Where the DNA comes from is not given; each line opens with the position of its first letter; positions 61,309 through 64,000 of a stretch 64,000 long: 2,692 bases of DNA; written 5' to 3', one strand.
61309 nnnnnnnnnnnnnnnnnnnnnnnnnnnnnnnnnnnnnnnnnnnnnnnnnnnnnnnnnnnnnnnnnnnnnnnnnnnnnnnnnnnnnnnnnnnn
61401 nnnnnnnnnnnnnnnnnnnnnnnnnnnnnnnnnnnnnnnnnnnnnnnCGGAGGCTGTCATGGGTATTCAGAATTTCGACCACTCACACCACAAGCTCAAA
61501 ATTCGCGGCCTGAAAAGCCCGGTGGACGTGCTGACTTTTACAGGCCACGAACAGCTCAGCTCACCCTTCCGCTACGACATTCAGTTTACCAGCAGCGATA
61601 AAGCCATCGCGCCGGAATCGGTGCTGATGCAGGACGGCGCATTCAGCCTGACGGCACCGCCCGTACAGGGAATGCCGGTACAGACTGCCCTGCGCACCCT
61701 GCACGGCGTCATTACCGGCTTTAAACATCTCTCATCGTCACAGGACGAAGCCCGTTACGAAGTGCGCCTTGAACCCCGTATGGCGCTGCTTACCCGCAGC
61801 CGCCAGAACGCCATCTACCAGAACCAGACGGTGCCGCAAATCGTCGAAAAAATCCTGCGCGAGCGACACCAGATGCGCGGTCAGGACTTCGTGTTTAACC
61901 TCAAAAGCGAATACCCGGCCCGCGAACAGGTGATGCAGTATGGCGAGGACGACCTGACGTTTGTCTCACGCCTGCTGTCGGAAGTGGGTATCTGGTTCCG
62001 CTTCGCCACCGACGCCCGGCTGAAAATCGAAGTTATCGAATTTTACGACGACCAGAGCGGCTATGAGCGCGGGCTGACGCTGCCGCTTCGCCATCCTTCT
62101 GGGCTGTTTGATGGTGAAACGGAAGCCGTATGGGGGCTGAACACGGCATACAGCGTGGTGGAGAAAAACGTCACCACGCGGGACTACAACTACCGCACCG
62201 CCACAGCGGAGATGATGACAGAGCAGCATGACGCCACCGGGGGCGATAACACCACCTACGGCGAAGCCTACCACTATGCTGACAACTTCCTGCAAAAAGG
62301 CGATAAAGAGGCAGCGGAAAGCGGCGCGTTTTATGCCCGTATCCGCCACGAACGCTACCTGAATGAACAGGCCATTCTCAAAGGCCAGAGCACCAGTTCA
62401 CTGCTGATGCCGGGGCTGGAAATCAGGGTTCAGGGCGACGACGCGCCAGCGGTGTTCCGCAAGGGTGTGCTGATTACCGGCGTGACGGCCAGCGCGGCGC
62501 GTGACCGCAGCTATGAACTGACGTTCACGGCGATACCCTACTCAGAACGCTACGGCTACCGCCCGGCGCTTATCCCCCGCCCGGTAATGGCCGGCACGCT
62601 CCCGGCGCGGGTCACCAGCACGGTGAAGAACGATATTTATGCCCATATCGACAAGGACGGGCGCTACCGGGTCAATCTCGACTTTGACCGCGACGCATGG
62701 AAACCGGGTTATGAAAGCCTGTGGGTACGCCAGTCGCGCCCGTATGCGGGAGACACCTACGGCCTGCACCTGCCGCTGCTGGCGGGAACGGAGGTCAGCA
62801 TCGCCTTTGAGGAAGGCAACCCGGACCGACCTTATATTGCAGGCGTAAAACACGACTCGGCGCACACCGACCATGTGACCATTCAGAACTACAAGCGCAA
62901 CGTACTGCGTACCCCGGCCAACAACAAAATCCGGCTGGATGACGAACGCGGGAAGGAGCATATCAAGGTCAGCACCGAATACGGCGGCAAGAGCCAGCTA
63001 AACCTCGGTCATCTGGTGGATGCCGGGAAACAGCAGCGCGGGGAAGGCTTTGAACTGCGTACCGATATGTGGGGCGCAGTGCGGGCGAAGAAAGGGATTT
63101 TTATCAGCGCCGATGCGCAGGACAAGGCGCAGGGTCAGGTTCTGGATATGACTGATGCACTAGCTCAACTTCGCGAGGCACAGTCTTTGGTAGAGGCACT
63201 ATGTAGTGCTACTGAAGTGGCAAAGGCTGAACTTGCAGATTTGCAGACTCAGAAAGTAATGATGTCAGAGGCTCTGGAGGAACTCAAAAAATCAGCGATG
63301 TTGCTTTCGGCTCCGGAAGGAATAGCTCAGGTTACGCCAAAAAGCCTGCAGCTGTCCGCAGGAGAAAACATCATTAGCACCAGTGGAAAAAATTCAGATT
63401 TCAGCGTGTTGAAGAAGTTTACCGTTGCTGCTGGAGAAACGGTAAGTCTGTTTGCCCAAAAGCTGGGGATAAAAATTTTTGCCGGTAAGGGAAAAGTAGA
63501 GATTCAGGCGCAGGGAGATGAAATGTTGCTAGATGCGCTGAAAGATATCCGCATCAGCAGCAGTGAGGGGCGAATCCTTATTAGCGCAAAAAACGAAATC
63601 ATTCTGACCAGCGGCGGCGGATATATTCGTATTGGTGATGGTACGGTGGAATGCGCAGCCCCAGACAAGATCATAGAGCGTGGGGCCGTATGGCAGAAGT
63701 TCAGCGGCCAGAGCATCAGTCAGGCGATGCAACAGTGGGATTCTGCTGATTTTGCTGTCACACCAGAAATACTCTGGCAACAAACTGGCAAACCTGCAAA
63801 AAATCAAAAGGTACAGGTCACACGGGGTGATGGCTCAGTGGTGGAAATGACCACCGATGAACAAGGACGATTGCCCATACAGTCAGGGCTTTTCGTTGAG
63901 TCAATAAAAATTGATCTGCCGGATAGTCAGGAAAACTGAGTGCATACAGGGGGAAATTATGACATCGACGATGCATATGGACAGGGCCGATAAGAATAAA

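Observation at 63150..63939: Composition break inside vgrG suggests a swapped C-terminal module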

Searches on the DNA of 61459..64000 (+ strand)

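Call 5: search_dna_similar(query=window:61459-64000:+, collection=ecoli_genomes, mode=near, max_rows=30, rows=spread)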
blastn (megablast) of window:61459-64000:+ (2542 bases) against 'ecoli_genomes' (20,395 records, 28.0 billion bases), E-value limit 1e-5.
Records with a match: 1306; places in all: 2587; records where one place covers at least 80% of the query: 184.
Genomes with a match: 1304 of 5426; with a place that covers at least 80% of the query: 184. Places per genome that has any: lowest 1, median 2, highest 6. On chromosomes: 2582 places; on plasmids: 5.
Best place of each record, by identity: >=99% 139; 95-99% 62; 90-95% 1093; 80-90% 12.
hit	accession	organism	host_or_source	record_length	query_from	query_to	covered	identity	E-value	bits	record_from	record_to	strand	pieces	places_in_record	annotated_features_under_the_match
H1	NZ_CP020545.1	Escherichia coli strain ZJ3920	Homo sapiens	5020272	1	2542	100%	100.0%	0e+0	4695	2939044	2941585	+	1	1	DUF2345 domain-containing protein | esterase/lipase family protein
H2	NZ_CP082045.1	Escherichia coli strain MS21324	Homo sapiens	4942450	1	2542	100%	100.0%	0e+0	4695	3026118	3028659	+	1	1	DUF2345 domain-containing protein | esterase/lipase family protein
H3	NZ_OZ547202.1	Escherichia coli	Homo sapiens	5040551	1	2542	100%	100.0%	0e+0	4695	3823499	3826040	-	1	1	DUF2345 domain-containing protein | esterase/lipase family protein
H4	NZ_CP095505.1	Escherichia coli strain GN02050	Homo sapiens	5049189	1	2542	100%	99.8%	0e+0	4662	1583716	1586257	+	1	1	DUF2345 domain-containing protein | esterase/lipase family protein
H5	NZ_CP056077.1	Escherichia coli strain MS1170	Gallus gallus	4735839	16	2542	99%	95.0%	0e+0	3964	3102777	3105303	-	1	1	DUF2345 domain-containing protein | esterase/lipase family protein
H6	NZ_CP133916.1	Escherichia coli strain M23314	Homo sapiens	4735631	1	1682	66%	94.5%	0e+0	2591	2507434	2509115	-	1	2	type VI secretion system Vgr family protein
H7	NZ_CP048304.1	Escherichia coli strain 9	environment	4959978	16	1692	66%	94.6%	0e+0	2599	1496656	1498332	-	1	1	type VI secretion system Vgr family protein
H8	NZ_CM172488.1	Escherichia coli strain E5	donkey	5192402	16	1692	66%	94.6%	0e+0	2599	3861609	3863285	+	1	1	type VI secretion system Vgr family protein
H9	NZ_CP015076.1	Escherichia coli strain Ecol_448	Homo sapiens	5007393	8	1682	66%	94.6%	0e+0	2590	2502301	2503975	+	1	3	type VI secretion system Vgr family protein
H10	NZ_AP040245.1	Escherichia coli strain NR1442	Homo sapiens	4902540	8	1682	66%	94.6%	0e+0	2590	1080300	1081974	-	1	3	type VI secretion system Vgr family protein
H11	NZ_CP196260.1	Escherichia coli strain AH21B066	Homo sapiens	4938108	8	1682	66%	94.5%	0e+0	2584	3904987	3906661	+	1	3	type VI secretion system Vgr family protein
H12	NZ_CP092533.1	Escherichia coli strain DS566-1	Homo sapiens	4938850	16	1682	66%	94.9%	0e+0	2608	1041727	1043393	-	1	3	type VI secretion system Vgr family protein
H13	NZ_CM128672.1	Escherichia coli strain EC67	blood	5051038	16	1682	66%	94.9%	0e+0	2608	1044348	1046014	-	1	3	type VI secretion system Vgr family protein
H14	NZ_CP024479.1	Escherichia coli strain 2011C-4315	Homo sapiens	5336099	1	1682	66%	93.9%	0e+0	2542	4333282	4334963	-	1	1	type VI secretion system Vgr family protein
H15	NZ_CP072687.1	Escherichia coli strain YP3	Canis lupus familiaris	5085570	1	1682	66%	93.9%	0e+0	2542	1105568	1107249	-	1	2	type VI secretion system Vgr family protein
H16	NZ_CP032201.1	Escherichia coli strain AR_0086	missing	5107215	8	1682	66%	94.2%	0e+0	2551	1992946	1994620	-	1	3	type VI secretion system Vgr family protein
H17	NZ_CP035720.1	Escherichia coli strain U15A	Homo sapiens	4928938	8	1682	66%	94.2%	0e+0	2551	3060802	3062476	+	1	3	type VI secretion system Vgr family protein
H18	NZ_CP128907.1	Escherichia coli strain TUM13881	Homo sapiens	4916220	8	1682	66%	94.2%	0e+0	2551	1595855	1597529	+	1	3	type VI secretion system Vgr family protein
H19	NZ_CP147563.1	Escherichia coli strain GN04204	Homo sapiens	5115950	8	1682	66%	94.2%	0e+0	2551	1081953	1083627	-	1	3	type VI secretion system Vgr family protein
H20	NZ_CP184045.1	Escherichia coli strain 1439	Homo sapiens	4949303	8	1682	66%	94.2%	0e+0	2551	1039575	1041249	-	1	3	type VI secretion system Vgr family protein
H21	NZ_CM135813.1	Escherichia coli strain FXCREC016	Homo sapiens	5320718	8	1682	66%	94.2%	0e+0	2551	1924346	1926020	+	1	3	type VI secretion system Vgr family protein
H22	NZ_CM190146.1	Escherichia coli strain 21368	Homo sapiens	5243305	8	1682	66%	94.2%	0e+0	2551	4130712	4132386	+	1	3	type VI secretion system Vgr family protein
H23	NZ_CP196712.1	Escherichia coli strain EC43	Bovine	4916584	1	1682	66%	93.8%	0e+0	2525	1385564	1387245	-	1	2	type VI secretion system Vgr family protein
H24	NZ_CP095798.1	Escherichia coli strain CT282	avian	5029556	16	1682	66%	94.6%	0e+0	2580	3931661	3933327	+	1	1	type VI secretion system Vgr family protein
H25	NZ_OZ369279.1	Escherichia coli strain Esc25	not applicable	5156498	16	1682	66%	94.6%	0e+0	2580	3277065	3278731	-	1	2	type VI secretion system Vgr family protein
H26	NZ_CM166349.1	Escherichia coli strain CH4794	Homo sapiens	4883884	16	1682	66%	94.5%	0e+0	2575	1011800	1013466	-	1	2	type VI secretion system Vgr family protein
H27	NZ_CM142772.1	Escherichia coli strain GPEC102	chicken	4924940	16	1682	66%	94.2%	0e+0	2547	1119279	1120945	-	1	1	type VI secretion system Vgr family protein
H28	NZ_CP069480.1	Escherichia coli strain FDAARGOS_1257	Homo sapiens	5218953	16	1682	66%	94.0%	0e+0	2525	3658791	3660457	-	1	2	type VI secretion system Vgr family protein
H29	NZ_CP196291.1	Escherichia coli strain AH21A060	Homo sapiens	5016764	16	1682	66%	93.6%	0e+0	2492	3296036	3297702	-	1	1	type VI secretion system Vgr family protein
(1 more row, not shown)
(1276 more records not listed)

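Call 7: get_annotated_region(hit=H1, flank=16000)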
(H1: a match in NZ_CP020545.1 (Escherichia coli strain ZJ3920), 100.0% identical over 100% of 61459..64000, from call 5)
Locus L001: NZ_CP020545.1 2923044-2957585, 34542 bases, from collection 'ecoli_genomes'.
description: Escherichia coli strain ZJ3920 chromosome, complete genome
organism: Escherichia coli strain ZJ3920 (NCBI taxid 562)
replicon: chromosome; assembly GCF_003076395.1
host: Homo sapiens; source: bile; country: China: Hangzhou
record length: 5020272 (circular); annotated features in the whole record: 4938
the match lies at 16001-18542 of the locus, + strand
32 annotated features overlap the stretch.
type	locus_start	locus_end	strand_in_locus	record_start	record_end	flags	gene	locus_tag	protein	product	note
CDS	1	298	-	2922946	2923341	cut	ygdD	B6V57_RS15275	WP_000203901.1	DUF423 domain-containing protein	-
CDS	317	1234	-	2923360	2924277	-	gcvA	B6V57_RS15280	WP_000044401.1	glycine cleavage system transcriptional regulator GcvA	-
CDS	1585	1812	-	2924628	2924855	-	ygdI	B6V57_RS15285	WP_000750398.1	YgdI/YgdR family lipoprotein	-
CDS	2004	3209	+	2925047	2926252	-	csdA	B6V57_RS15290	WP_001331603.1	cysteine desulfurase CsdA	-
CDS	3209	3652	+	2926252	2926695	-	csdE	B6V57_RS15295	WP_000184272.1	cysteine desulfurase sulfur acceptor subunit CsdE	-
CDS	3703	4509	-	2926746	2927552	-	tcdA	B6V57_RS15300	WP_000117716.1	tRNA cyclic N6-threonylcarbamoyladenosine(37) synthase TcdA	-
CDS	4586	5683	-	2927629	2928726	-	mltA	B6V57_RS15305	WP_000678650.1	murein transglycosylase A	-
tRNA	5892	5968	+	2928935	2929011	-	-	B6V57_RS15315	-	tRNA-Met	-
tRNA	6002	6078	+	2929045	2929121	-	-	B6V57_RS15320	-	tRNA-Met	-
tRNA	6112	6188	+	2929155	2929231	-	-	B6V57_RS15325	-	tRNA-Met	-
CDS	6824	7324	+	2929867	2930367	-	tssB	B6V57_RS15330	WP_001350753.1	type VI secretion system contractile sheath small subunit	-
CDS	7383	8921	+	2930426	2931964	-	tssC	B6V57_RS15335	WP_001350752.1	type VI secretion system contractile sheath large subunit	-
CDS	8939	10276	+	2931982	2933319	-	tssK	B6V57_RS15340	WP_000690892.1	type VI secretion system baseplate subunit TssK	-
CDS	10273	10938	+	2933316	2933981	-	tssL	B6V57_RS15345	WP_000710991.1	type VI secretion system protein TssL, short form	-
CDS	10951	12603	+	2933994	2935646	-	-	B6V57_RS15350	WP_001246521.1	OmpA family protein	-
CDS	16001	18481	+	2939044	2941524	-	-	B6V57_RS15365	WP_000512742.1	DUF2345 domain-containing protein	-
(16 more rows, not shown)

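Call 9: get_annotated_region(hit=H7, flank=12000)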
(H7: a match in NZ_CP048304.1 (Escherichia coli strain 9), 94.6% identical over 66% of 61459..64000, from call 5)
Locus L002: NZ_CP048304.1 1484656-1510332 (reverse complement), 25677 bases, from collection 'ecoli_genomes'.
description: Escherichia coli strain 9 chromosome, complete genome
organism: Escherichia coli strain 9 (NCBI taxid 562)
replicon: chromosome; assembly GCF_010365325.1
host: -; source: environment; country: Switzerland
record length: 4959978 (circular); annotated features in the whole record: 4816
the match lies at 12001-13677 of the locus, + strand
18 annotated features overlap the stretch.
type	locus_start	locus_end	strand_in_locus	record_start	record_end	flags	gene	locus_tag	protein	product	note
CDS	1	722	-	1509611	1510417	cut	tcdA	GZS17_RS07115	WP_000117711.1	tRNA cyclic N6-threonylcarbamoyladenosine(37) synthase TcdA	-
CDS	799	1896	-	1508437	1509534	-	mltA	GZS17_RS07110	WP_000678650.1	murein transglycosylase A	-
tRNA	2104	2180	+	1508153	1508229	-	-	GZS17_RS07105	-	tRNA-Met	-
CDS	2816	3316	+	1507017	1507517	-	tssB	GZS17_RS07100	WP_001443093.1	type VI secretion system contractile sheath small subunit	-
CDS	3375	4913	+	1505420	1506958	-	tssC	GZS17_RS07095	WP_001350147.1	type VI secretion system contractile sheath large subunit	-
CDS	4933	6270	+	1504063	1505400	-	tssK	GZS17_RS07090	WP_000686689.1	type VI secretion system baseplate subunit TssK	-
CDS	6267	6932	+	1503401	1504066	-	tssL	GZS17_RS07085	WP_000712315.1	type VI secretion system protein TssL, short form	-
CDS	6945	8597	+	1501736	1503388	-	-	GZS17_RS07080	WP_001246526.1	OmpA family protein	-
CDS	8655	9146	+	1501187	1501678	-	-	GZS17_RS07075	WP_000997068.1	Hcp family type VI secretion system effector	-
CDS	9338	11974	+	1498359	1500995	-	tssH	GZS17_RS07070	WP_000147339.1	type VI secretion system ATPase TssH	-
CDS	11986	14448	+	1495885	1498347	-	-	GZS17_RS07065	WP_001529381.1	type VI secretion system Vgr family protein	-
CDS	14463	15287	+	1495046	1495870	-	-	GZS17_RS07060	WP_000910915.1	T6SS immunity protein Tli3 family protein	-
CDS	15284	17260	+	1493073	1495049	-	-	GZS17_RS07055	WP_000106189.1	T6SS effector phospholipase Tle3 domain-containing protein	-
CDS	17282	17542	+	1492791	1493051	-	-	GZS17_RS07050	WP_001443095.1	PAAR domain-containing protein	-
CDS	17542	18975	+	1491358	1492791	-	-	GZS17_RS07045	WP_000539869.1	hypothetical protein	-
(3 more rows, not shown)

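Call 10: get_annotated_region(hit=H9, flank=12000)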
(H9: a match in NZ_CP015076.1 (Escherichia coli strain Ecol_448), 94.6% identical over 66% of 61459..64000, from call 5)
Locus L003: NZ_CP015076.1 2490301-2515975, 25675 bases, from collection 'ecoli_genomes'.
description: Escherichia coli strain Ecol_448 chromosome, complete genome
organism: Escherichia coli strain Ecol_448 (NCBI taxid 562)
replicon: chromosome; assembly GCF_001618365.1
host: Homo sapiens; source: missing; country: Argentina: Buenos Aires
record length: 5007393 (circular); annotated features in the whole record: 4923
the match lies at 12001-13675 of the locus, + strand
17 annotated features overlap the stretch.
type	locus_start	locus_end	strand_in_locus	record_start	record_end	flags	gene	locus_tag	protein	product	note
CDS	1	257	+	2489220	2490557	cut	tssK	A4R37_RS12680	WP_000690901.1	type VI secretion system baseplate subunit TssK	-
CDS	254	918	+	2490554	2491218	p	tssL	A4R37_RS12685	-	type VI secretion system protein TssL, short form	frameshifted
CDS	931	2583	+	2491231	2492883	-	-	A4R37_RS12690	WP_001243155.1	OmpA family protein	-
CDS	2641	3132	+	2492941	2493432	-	-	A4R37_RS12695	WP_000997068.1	Hcp family type VI secretion system effector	-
CDS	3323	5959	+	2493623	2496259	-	tssH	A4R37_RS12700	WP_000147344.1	type VI secretion system ATPase TssH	-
CDS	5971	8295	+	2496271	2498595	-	-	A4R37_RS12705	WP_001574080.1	type VI secretion system Vgr family protein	-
CDS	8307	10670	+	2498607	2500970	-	-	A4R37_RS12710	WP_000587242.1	M23 family metallopeptidase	-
CDS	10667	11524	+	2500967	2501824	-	-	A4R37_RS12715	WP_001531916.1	hypothetical protein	-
CDS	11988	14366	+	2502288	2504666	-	-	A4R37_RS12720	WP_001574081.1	type VI secretion system Vgr family protein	-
CDS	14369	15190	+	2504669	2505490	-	-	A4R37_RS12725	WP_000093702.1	DUF4123 domain-containing protein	-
CDS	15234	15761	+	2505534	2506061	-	-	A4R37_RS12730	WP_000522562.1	DUF3304 domain-containing protein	-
CDS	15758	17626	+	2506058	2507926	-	-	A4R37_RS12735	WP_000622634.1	phospholipase effector Tle1 domain-containing protein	-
CDS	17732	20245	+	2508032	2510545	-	-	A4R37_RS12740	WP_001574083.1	type VI secretion system Vgr family protein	-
CDS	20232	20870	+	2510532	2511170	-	-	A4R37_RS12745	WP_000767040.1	transglycosylase SLT domain-containing protein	-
CDS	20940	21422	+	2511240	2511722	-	-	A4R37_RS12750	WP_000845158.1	hypothetical protein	-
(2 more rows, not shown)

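Call 11: get_annotated_region(hit=H14, flank=12000)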
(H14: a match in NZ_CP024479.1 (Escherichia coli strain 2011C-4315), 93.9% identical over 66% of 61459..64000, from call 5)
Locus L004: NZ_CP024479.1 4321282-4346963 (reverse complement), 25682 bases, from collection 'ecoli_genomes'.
description: Escherichia coli strain 2011C-4315 chromosome, complete genome
organism: Escherichia coli strain 2011C-4315 (NCBI taxid 562)
replicon: chromosome; assembly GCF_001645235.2
host: Homo sapiens; source: stool; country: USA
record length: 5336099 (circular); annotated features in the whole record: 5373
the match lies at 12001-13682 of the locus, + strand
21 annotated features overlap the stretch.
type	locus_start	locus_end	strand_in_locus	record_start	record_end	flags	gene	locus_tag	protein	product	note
CDS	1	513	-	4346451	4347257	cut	tcdA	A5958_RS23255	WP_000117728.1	tRNA cyclic N6-threonylcarbamoyladenosine(37) synthase TcdA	-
CDS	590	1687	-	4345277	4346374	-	mltA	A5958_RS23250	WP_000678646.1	murein transglycosylase A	-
tRNA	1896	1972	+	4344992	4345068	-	-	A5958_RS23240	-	tRNA-Met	-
tRNA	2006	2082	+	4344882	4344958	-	-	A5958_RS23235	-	tRNA-Met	-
tRNA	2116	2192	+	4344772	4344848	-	-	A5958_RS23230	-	tRNA-Met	-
CDS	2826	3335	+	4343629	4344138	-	tssB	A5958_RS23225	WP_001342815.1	type VI secretion system contractile sheath small subunit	-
CDS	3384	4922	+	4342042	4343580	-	tssC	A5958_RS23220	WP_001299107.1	type VI secretion system contractile sheath large subunit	-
CDS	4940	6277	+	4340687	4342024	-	tssK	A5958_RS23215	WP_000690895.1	type VI secretion system baseplate subunit TssK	-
CDS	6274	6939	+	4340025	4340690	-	tssL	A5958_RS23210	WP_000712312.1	type VI secretion system protein TssL, short form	-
CDS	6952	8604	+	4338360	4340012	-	-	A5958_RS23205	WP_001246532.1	OmpA family protein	-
CDS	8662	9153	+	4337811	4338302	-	-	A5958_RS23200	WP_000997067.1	Hcp family type VI secretion system effector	-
CDS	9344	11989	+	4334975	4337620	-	tssH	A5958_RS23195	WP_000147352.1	type VI secretion system ATPase TssH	-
CDS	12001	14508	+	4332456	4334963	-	-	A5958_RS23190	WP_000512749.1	type VI secretion system Vgr family protein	-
CDS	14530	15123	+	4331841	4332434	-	-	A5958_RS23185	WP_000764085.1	transglycosylase SLT domain-containing protein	-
CDS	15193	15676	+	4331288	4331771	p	-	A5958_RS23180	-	hypothetical protein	frameshifted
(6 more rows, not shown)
